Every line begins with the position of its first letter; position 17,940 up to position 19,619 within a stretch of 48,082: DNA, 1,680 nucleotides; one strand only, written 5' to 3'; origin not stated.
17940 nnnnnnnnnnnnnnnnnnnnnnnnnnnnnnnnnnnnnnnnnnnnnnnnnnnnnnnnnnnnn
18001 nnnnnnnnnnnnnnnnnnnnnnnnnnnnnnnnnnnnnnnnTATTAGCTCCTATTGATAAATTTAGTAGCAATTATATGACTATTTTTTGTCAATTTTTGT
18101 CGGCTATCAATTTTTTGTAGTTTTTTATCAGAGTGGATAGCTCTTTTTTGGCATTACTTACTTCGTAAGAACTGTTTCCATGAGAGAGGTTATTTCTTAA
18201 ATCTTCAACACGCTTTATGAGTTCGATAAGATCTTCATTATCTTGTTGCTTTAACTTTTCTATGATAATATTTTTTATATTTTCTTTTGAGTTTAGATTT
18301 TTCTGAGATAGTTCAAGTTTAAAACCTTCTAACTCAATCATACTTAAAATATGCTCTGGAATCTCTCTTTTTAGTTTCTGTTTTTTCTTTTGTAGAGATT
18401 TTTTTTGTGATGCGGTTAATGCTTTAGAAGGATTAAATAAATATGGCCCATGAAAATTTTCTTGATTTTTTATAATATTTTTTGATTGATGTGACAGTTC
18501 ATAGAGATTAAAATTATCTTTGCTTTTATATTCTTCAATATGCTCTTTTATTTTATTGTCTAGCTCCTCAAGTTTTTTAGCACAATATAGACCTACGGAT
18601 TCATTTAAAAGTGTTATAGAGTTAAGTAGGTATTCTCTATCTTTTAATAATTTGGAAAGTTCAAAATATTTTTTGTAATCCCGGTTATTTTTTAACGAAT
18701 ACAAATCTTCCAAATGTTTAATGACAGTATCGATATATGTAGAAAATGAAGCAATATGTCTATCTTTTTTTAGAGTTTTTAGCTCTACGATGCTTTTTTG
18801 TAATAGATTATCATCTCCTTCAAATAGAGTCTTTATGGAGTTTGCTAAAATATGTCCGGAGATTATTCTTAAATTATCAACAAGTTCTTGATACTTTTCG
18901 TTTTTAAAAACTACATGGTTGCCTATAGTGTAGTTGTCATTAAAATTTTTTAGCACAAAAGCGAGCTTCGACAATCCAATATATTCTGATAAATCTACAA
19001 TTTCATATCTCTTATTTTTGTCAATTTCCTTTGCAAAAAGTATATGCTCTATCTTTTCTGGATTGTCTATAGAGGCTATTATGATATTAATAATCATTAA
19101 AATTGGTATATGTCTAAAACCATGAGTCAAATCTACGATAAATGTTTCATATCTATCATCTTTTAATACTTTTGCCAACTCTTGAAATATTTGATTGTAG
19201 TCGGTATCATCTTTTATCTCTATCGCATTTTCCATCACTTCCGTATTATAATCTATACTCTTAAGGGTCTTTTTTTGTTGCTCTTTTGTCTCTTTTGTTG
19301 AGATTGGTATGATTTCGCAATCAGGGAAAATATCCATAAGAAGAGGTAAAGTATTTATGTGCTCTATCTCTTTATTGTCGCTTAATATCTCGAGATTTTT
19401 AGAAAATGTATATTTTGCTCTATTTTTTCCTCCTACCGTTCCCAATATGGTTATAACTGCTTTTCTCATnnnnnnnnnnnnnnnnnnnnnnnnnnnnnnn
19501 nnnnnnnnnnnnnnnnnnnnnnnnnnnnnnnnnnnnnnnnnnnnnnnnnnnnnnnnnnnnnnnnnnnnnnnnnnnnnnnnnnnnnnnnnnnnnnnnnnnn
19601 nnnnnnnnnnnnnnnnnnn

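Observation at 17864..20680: Orphan three-gene cassette (2TM-MORN protein / CARF-HEPN protein / Zn-ribbon mini-protein) between recO and an IS256 remnant: candidate undescribed defence or toxin module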

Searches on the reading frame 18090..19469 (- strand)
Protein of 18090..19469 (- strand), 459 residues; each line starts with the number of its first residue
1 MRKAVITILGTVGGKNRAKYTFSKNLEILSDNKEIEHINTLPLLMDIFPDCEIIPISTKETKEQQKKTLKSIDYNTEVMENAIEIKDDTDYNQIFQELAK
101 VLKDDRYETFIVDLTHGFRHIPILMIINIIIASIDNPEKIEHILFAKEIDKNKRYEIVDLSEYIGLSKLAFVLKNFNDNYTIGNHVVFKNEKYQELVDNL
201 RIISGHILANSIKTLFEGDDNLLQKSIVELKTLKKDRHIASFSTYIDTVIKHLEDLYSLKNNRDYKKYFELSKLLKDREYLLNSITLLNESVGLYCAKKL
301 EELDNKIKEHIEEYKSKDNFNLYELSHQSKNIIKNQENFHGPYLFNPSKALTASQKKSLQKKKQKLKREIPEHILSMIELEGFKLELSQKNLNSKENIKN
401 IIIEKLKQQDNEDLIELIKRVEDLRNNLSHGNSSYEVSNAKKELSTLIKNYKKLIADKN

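Call 3: search_protein_families(library=pfam, proteins=[window:18090-19469:-], max_evalue=1)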
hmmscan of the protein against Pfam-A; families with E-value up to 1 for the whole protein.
window:18090-19469:- (459 aa): 3 families
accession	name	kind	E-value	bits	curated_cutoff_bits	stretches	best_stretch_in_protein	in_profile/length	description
PF22662.2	Csa3_N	-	0.0001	22.8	27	1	52-133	28-112/120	Csa3 CRISPR-associated Rossmann-like domain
PF06956.16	RtcR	-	0.035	14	23.1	1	60-122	53-118/183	Regulator of RNA terminal phosphate cyclase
PF22230.1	Csx1_CARF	-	0.082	13.7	24.7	1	87-125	97-135/163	CRISPR system endoribonuclease Csx1, CARF domain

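Call 4: search_protein_families(library=ncbifam, proteins=[window:18090-19469:-], max_evalue=1)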
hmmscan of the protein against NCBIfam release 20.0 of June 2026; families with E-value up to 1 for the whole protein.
window:18090-19469:- (459 aa): 3 families
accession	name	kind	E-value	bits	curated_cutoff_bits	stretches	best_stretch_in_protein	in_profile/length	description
TIGR02221.1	cas_TM1812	equivalog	9.7e-08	32.3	76.25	1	60-178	88-206/218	TIGR02221 family CRISPR-associated protein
TIGR02549.2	CRISPR_DxTHG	domain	4.6e-05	23.3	21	1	111-125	2-16/26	CRISPR-associated DxTHG motif protein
NF038308.1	RNA_repair_RtcR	equivalog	0.016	14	650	1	37-200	40-196/530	RNA repair transcriptional activator RtcR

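Call 5: search_protein_families(library=padloc, proteins=[window:18090-19469:-], max_evalue=1)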
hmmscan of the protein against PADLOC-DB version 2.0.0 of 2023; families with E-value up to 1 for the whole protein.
window:18090-19469:- (459 aa): 18 families
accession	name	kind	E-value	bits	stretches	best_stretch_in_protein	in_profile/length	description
PDLC01828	CARF2--CARF_HEPN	-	2.5e-100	334.4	1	3-459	1-392/394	-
PDLC01032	Csx1/Csm6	-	7.3e-33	112.4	1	1-457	1-372/412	CARF+HEPN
PDLC01824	CARF2--CARF_HEPN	-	6.9e-19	66.6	1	3-456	3-374/376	-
PDLC01345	Csx1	-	1.7e-16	58.9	1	6-292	3-258/267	CAS-III; associated_signaling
PDLC01621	Csx1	-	1.7e-16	58.7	1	5-431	1-338/340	CAS-III; associated_signaling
PDLC01843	CARF2--CARF_HEPN_CSX20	-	2.9e-15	54.2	1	59-455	67-373/498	-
PDLC01825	CARF2--CARF_HEPN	-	9.3e-10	36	2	86-179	114-204/382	-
PDLC01281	Csx1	-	1e-08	33.4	1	67-179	67-180/191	CAS-III; associated_signaling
PDLC01840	CARF2--CARF_HEPN_CARF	-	2.1e-08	31.3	1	51-179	47-173/547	-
PDLC01839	CARF2--CARF_HEPN_CARF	-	5.7e-07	26.7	1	43-317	32-307/518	-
PDLC01832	CARF2--CARF_HEPN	-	1.1e-05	23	2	55-172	50-171/416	-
PDLC01842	CARF2--CARF_HEPN_CSX16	-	4.1e-05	20.7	1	51-168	41-159/478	-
PDLC01875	CARF3--CARF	-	4.3e-05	21.4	1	56-166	32-140/219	-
PDLC01315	Csx1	-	0.00035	17.8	1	59-127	21-82/329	CAS-III; associated_signaling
PDLC01981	CARF_m2--CARF_LON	-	0.00072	17.1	1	41-124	290-373/408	-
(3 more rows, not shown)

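Call 11: find_homologous_proteins(query=window:18090-19469:-)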
Query window:18090-19469:- (459 aa): 197 proteins with E <= 0.001 among 8000 candidates; the best 120 are listed.
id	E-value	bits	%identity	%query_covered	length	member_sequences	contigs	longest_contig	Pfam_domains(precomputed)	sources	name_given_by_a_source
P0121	9.9e-287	969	100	100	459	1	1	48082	-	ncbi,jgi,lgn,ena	-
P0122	3.1e-142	493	54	99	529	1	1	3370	-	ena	-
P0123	6.8e-141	488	56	99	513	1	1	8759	-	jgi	-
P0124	4.1e-140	486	53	99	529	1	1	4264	-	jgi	-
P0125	7.7e-135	468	52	99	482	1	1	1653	-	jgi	jgi:CRISPR-associated DxTHG motif protein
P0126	2.5e-132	460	50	99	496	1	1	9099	-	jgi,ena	-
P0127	1.1e-130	455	50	99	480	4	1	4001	-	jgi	jgi:CRISPR-associated DxTHG motif protein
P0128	1.8e-129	451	52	99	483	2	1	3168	-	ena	-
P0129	6.0e-124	432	48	99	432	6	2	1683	-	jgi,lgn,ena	-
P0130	9.1e-124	432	49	99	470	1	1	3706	-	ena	-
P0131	3.2e-122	427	49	98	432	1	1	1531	-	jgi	-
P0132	9.1e-122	425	49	98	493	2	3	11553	-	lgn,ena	-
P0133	2.1e-121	424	50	99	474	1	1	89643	-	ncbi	-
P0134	2.1e-121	424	52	90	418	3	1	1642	-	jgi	-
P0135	3.0e-118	414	48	99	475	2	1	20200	-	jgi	-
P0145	1.5e-114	401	48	99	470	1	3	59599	-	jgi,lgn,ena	-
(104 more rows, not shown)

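Call 13: find_encoding_contigs(protein=P0133, flank=10000, max_places=3)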
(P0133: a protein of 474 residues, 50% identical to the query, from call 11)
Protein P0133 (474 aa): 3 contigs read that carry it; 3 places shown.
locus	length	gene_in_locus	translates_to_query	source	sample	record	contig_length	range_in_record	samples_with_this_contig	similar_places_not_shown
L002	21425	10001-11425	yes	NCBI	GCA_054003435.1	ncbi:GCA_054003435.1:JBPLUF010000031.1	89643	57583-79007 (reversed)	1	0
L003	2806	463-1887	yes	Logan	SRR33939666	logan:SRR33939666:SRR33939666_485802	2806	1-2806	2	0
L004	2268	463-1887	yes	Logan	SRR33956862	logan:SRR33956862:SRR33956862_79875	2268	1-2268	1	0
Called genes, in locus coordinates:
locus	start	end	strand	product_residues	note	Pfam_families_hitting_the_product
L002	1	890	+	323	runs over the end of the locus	PF13310:Virulence_RhuM, PF02661:Fic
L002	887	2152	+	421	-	PF03787:RAMPs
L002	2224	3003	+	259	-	PF05818:TraT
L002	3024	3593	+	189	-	-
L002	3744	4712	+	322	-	PF25583:WCX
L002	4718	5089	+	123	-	PF27247:MJ1673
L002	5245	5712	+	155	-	-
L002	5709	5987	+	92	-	PF09827:CRISPR_Cas2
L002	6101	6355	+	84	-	-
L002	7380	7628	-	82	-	-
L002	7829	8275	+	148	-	-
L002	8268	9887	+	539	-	PF00226:DnaJ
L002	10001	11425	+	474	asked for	-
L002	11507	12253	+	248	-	PF13456:RVT_3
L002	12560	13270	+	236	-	-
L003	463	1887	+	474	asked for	-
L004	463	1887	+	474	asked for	-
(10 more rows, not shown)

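Call 14: find_encoding_contigs(protein=P0145, flank=10000, max_places=3)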
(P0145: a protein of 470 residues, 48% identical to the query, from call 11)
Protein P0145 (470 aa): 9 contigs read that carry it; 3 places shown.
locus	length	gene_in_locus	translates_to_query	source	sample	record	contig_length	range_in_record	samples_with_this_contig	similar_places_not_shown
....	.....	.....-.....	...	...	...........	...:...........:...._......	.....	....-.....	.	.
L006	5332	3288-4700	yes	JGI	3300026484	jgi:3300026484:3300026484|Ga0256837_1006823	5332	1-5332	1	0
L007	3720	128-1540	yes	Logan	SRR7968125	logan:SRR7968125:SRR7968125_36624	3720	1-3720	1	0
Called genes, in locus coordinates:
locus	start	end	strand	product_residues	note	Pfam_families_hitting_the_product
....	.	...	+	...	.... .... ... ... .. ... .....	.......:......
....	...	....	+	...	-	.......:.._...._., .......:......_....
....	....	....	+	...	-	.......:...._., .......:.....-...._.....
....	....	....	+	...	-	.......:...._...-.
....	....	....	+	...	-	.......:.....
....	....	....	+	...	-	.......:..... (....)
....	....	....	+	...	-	-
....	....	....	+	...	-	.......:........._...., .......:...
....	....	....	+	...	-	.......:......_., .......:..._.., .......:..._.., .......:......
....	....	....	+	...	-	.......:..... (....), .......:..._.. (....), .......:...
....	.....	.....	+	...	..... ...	-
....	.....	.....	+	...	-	-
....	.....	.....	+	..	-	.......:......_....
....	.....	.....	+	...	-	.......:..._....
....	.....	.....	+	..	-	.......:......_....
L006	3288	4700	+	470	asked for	-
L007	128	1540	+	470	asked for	-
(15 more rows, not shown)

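Call 15: find_encoding_contigs(protein=P0121, flank=3000, max_places=6)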
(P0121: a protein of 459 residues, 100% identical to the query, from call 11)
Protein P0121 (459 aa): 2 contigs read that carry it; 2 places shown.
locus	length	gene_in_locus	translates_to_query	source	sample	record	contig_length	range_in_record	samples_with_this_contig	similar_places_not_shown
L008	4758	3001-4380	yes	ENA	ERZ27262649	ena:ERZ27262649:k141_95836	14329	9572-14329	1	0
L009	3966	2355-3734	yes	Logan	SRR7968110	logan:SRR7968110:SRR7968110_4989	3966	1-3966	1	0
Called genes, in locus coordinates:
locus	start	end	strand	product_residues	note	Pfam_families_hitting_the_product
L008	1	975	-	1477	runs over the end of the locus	PF00310:GATase_2, PF04898:Glu_syn_central, PF01645:Glu_synthase, PF01493:GXGXG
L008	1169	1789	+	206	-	PF11967:RecO_N (weak), PF13114:RecO_N_2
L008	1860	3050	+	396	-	PF02493:MORN (faint)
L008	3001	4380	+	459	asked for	-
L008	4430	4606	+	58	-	-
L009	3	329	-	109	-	?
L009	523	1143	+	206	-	PF11967:RecO_N (weak), PF13114:RecO_N_2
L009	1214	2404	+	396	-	PF02493:MORN (faint)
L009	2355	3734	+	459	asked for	-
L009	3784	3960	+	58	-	-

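Call 16: find_encoding_contigs(protein=P0123, flank=10000, max_places=3)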
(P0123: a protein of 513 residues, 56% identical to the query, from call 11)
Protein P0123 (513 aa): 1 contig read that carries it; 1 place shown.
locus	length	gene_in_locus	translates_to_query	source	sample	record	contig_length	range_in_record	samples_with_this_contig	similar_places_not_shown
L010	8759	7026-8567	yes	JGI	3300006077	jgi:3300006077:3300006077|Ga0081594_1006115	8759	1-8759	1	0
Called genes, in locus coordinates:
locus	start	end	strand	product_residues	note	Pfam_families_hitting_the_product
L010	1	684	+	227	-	?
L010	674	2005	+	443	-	PF03787:RAMPs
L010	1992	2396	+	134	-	PF27890:CHP04423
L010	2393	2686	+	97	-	PF01909:NTP_transf_2, PF18765:Polbeta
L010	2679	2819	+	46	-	PF01934:HepT-like (weak)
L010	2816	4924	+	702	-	PF03787:RAMPs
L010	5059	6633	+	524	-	PF08433:KTI12 (weak), PF13671:AAA_33, PF25583:WCX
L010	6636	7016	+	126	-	PF27247:MJ1673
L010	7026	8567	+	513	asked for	-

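Call 17: find_encoding_contigs(protein=P0126, flank=10000, max_places=3)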
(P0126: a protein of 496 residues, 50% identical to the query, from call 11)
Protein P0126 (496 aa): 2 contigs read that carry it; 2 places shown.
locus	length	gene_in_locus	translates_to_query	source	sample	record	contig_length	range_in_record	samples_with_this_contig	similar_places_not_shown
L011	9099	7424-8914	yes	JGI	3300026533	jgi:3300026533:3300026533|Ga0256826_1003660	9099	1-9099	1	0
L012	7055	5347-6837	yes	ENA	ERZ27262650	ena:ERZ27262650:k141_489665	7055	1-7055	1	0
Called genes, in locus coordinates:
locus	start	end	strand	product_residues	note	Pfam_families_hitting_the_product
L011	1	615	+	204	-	?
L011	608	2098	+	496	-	-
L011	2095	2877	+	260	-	PF02661:Fic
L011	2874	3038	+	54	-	-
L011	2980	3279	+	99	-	PF01909:NTP_transf_2, PF18765:Polbeta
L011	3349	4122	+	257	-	PF03690:MYG1_exonuc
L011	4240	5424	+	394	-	-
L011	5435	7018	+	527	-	PF08433:KTI12, PF13671:AAA_33, PF25583:WCX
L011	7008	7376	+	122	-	PF01909:NTP_transf_2 (weak), PF18765:Polbeta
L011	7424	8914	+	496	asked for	-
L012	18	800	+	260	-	PF02661:Fic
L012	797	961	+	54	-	-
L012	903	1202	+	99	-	PF01909:NTP_transf_2, PF18765:Polbeta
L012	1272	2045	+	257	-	PF03690:MYG1_exonuc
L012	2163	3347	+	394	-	-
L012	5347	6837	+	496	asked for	-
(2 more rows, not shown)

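Call 25: search_solved_structures(query=A1, max_evalue=1)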
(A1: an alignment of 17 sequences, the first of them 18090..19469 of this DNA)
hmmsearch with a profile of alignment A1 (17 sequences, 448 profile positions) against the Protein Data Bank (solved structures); distinct sequences matched with E-value up to 1: 0.

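Call 28: find_related_loci(query=A1, collection=genome_contigs, flank=10000)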
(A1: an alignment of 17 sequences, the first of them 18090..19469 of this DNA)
Query A1 (459 aa) in genome_contigs; peptide patterns used: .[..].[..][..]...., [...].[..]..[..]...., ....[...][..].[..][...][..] (x = any residue, [..] = any of these).
117 stretches matched a pattern; 75 encode a relative of the query (tblastn E <= 1e-3); 73 distinct loci.
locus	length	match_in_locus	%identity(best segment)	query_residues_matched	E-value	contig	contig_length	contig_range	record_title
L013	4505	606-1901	45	1-459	6e-121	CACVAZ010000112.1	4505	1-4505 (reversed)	MAG: uncultured Sulfurovum sp. isolate HLG_WM_MAG_02 genome assembly, contig: NODE_3633_length_4505_cov_51.935130, whole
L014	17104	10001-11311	42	1-454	1e-108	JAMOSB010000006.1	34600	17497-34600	MAG: Sulfurovum sp. isolate 4561-384_metabat1_scaf2bin.007 4562-384_scaffold_127_c2, whole genome shotgun sequence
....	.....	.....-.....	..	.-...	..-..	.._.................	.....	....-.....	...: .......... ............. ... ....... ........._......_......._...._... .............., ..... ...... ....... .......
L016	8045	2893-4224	33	1-459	1e-73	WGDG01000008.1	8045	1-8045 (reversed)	MAG: Sulfurovum sp. isolate S145_31 k151_107525, whole genome shotgun sequence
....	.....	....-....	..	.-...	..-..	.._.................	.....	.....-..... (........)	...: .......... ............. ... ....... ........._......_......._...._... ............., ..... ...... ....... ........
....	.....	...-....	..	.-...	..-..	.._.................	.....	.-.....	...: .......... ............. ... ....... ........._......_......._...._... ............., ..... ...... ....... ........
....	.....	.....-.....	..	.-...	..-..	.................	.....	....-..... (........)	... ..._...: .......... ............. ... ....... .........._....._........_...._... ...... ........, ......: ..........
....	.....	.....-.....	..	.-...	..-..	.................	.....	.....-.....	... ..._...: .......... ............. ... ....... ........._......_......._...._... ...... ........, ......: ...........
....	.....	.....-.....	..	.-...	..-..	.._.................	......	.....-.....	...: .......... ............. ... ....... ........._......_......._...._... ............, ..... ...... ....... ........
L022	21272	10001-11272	34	5-459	4e-71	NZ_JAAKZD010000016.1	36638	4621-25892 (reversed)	Campylobacter concisus strain H32O-S1 ASC1_t_contig00016, whole genome shotgun sequence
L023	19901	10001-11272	34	5-459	3e-70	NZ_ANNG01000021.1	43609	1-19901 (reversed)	Campylobacter concisus UNSWCS Contig_21, whole genome shotgun sequence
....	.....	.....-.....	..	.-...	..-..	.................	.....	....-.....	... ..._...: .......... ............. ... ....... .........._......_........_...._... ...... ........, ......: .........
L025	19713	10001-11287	34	1-459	5e-70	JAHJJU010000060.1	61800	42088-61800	MAG: bacterium isolate Modern_marine_rock_biofilm.mb.51 Modern_marine_rock.mb.51_k141_482191, whole genome shotgun seque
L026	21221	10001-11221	34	5-459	2e-69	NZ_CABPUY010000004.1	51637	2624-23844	Campylobacter concisus isolate 2010-34330, whole genome shotgun sequence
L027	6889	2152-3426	34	1-459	8e-70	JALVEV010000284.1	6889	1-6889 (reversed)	MAG: Campylobacteraceae bacterium isolate 134-614_metabat2_scaf2bin.132_VB 134-614_scaffold_8361_c1, whole genome shotgu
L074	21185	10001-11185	29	2-431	1e-33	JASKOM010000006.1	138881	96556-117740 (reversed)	MAG: Campylobacterota bacterium isolate GLC1 NODE_6_length_138881_cov_28.1854_ID_50724, whole genome shotgun sequence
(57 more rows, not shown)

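Call 45: predict_structure(alignment_id=A1)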
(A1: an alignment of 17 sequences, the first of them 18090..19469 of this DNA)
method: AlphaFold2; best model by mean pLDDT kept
length: 459 residues; sequences in the alignment: 17
mean_pLDDT: 83.2   pTM: 0.67
mean pLDDT of the five models: 83.2, 82.5, 81.4, 81.3, 81.0
residues with pLDDT >= 90: 135; 70-90: 264; 50-70: 49; < 50: 11
segments of 3 or more residues with pLDDT < 50: 390-395
pLDDT, mean of each block of 10 residues (from residue 1): 84 74 83 79 89 89 88 87 82 78 85 75 65 72 87 86 80 87 79 90 90 75 90 81 85 90 92 91 95 96 93 86 92 91 65 64 81 86 69 60 92 96 90 71 94 75
secondary structure, 60 per line:
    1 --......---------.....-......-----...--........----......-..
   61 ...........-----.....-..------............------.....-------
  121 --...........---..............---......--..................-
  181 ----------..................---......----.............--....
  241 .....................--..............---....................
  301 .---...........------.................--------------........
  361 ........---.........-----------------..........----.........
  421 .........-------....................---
elements in order: E3-8 E18-22 H24-29 E35-37 H40-47 E52-57 H59-71 H77-81 H91-102 E109-113 H123-133 E140-150 E154-159 H162-179 H191-208 H212-217 H222-234 H237-261 H264-277 H281-301 H305-315 H322-338 H353-368 H372-380 H398-407 H412-429 H437-456
